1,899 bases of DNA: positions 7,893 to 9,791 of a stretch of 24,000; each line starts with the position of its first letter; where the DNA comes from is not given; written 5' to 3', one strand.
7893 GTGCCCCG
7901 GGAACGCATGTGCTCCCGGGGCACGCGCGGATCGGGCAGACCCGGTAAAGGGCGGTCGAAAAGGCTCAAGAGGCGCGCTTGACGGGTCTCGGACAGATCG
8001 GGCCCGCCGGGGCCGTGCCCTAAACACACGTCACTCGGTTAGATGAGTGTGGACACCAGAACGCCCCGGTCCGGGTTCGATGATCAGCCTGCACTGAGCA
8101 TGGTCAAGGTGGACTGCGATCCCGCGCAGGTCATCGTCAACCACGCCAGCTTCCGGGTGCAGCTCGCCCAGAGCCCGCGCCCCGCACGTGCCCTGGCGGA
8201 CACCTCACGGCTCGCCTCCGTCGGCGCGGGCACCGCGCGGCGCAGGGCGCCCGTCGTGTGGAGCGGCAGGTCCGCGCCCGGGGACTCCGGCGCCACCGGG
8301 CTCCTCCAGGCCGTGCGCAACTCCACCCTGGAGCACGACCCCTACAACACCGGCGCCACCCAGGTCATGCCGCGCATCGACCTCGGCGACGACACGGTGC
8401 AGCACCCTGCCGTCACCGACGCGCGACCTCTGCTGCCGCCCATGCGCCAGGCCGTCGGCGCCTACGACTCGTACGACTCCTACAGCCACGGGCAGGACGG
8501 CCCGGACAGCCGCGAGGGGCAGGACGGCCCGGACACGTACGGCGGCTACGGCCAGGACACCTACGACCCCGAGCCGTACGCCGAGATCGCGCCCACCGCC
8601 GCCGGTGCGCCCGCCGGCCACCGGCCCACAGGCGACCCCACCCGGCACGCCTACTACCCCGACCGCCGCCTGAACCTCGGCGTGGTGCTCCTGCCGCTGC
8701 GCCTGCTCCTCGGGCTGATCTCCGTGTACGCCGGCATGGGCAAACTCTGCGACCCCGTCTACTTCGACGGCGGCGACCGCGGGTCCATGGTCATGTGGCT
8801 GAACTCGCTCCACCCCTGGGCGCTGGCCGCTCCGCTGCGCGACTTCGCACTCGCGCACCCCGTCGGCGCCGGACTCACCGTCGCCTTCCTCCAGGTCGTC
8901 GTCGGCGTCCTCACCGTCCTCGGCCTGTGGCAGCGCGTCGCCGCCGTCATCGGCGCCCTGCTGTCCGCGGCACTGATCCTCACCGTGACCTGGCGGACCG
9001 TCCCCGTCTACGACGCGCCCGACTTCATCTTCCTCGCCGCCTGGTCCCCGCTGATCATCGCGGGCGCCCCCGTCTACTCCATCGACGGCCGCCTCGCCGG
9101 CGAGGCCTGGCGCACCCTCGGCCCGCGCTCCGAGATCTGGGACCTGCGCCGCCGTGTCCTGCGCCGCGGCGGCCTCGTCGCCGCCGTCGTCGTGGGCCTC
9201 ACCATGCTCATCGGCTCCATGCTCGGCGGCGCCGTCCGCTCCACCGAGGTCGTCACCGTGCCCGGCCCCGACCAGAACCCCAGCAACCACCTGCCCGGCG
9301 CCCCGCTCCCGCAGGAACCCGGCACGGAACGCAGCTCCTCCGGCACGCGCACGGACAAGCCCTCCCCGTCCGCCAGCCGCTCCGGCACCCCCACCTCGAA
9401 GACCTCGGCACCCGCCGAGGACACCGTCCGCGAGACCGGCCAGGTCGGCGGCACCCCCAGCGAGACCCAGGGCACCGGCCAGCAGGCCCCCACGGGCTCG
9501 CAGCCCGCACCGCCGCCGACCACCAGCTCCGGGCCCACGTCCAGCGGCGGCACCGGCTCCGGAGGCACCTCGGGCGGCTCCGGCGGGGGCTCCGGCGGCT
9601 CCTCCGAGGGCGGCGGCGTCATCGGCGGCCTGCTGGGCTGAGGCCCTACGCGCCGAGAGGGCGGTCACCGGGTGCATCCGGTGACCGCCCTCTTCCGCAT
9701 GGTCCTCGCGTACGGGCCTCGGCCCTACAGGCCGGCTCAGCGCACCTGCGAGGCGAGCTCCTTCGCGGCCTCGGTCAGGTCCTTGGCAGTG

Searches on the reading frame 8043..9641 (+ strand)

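Call 78: search_protein_families(library=pfam, proteins=[window:8043-9641:+], max_evalue=0.001)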
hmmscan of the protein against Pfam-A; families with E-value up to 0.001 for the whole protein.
window:8043-9641:+ (532 aa): 1 family
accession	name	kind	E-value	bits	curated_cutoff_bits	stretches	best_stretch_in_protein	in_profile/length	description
PF07681.17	DoxX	-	6e-06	27.2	23.6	1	216-317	2-85/85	DoxX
